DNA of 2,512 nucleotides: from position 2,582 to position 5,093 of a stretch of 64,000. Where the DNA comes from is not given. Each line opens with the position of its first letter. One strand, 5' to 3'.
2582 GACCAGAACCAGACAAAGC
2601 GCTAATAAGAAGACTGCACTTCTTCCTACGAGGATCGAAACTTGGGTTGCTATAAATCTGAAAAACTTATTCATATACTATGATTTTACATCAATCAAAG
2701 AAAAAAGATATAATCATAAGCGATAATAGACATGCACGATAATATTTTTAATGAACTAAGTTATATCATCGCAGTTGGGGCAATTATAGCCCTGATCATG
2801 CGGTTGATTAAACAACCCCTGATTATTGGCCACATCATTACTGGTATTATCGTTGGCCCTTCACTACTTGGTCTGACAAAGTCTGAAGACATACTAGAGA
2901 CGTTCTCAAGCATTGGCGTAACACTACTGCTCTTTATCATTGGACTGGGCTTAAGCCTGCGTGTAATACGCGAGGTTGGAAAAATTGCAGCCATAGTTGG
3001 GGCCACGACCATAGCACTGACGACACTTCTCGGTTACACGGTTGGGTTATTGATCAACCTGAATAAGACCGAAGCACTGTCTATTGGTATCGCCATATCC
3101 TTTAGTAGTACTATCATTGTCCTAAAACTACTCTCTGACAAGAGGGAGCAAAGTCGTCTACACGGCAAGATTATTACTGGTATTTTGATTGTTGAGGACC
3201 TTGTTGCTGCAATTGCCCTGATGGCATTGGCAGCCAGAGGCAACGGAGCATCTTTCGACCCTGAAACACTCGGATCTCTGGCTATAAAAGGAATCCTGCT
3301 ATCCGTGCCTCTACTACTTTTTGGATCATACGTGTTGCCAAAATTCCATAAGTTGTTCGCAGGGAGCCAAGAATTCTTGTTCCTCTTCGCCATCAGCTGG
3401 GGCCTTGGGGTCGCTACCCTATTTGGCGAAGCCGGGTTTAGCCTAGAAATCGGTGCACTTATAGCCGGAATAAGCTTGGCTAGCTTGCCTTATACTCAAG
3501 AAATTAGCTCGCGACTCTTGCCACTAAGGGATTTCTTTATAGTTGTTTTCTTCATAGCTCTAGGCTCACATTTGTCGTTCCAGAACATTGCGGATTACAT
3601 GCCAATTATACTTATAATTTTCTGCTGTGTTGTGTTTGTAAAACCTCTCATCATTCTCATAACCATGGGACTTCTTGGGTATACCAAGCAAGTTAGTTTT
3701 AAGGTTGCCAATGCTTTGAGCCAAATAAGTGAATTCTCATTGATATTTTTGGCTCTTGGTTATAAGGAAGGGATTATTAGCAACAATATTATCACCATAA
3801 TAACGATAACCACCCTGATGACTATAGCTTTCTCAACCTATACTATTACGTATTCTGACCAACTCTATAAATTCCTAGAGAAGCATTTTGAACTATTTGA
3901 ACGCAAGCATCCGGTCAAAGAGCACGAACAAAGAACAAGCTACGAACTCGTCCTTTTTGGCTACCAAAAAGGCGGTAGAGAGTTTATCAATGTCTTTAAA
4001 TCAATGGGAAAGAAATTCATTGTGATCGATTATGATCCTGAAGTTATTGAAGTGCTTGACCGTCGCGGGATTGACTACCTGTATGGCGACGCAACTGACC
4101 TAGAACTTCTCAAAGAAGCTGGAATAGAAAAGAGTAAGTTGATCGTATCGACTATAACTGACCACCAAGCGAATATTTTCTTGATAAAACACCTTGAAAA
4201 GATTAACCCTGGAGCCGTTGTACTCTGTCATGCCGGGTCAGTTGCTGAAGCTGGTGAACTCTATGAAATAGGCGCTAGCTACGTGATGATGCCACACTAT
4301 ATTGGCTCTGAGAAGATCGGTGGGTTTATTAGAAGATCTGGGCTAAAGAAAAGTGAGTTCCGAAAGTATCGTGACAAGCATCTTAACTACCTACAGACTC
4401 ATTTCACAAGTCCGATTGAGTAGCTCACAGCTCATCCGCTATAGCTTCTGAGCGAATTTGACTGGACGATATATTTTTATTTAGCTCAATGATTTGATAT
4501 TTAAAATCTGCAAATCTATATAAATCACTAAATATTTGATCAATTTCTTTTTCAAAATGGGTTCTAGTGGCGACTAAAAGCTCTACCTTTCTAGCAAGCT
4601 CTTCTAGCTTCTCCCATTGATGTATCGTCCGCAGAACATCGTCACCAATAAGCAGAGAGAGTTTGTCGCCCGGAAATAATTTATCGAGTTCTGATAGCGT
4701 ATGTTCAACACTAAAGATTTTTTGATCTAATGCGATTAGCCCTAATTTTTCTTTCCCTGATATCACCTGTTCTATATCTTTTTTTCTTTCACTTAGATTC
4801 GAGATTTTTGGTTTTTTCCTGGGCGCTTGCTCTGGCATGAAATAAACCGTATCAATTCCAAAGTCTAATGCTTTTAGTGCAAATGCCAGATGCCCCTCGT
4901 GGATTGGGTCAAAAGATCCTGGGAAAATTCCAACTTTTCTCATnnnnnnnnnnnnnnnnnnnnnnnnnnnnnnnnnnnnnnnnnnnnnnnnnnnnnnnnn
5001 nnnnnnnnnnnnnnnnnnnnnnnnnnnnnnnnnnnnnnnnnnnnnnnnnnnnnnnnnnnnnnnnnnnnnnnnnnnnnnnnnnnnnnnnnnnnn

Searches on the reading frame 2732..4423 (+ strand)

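Call 5: search_protein_families(library=pfam, proteins=[window:2732-4423:+], max_evalue=0.1)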
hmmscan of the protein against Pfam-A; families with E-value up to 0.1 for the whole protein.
window:2732-4423:+ (563 aa): 2 families
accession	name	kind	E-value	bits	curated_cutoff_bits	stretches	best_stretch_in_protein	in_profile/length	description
PF00999.27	Na_H_Exchanger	-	1.6e-54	185.6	26.2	1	16-372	6-369/375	Sodium/hydrogen exchanger, transmembrane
PF02254.24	TrkA_N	-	1.2e-21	77.6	23.8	1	407-521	2-116/116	TrkA-N domain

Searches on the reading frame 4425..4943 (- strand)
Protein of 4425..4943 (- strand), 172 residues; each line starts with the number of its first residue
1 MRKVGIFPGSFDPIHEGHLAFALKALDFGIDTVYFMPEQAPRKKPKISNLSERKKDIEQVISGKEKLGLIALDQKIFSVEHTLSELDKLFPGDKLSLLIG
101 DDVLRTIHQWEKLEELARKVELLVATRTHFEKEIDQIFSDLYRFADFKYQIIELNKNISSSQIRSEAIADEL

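Call 5: search_protein_families(library=pfam, proteins=[window:4425-4943:-], max_evalue=0.1)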
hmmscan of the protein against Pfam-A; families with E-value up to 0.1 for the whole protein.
window:4425-4943:- (172 aa): 1 family
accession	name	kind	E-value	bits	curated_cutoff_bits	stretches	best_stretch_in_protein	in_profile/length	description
PF01467.32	CTP_transf_like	-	1.6e-16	61.2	21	1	6-165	1-132/133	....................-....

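Call 9: search_protein_families(library=ncbifam, proteins=[window:4425-4943:-], max_evalue=0.1)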
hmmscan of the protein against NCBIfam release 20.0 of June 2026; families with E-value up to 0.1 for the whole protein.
window:4425-4943:- (172 aa): 15 families
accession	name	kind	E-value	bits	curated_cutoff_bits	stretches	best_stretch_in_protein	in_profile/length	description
TIGR00482.1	TIGR00482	equivalog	6.2e-26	91.6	112.45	1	6-167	1-170/194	nicotinate (nicotinamide) nucleotide adenylyltransferase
NF005519.0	PRK07152.1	equivalog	1.3e-25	90.2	315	1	3-168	2-166/361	nicotinate-nucleotide adenylyltransferase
NF000840.1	PRK00071.1-3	equivalog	7.1e-21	74.6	150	1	1-167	5-174/201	nicotinate-nucleotide adenylyltransferase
NF000841.0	PRK00071.1-4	equivalog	7.8e-19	68.2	197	1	1-135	6-146/194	nicotinate-nucleotide adenylyltransferase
NF000839.0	PRK00071.1-1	equivalog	4.9e-17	62.6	187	1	5-135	9-145/219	nicotinate-nucleotide adenylyltransferase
NF000843.0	PRK00071.2-2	equivalog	1.5e-16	60.5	240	1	2-131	12-145/212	nicotinate-nucleotide adenylyltransferase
NF000842.0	PRK00071.2-1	equivalog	2e-13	50.4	167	1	2-167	2-165/191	nicotinate-nucleotide adenylyltransferase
NF005410.0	PRK06973.1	equivalog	8.1e-12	44.9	214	1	2-131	22-160/243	nicotinate-nucleotide adenylyltransferase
NF000845.0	PRK00071.2-4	equivalog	8.9e-12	44.8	210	1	3-128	9-138/197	nicotinate-nucleotide adenylyltransferase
TIGR00125.1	cyt_tran_rel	domain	7e-10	38.9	27.7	1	4-65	1-64/65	adenylyltransferase/cytidyltransferase family protein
TIGR01510.1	coaD_prev_kdtB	equivalog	3.7e-08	33.6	103.3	1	5-70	2-65/155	pantetheine-phosphate adenylyltransferase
NF000846.0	PRK00071.2-5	equivalog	4.9e-07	29.4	329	1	3-127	20-148/210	nicotinate-nucleotide adenylyltransferase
NF001985.0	PRK00777.1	subfamily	5.3e-06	26.6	104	1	7-65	9-70/157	pantetheine-phosphate adenylyltransferase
NF006479.0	PRK08887.1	equivalog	0.0023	17.8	164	1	1-126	1-132/174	nicotinate-nicotinamide nucleotide adenylyltransferase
NF011083.0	PRK14510.1-2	equivalog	0.071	10.5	1322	1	105-150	866-910/1186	bifunctional glycogen debranching protein GlgX/4-alpha-glucanotransferase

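Call 10: search_protein_families(library=phrogs, proteins=[window:4425-4943:-], max_evalue=0.1)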
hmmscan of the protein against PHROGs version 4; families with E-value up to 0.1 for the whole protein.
window:4425-4943:- (172 aa): 1 family
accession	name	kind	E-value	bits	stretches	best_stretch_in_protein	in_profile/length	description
phrog_7878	-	other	0.014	16.5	1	4-58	3-61/131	bifunctional heptose 7-phosphate kinase/heptose 1-phosphate adenyltransferase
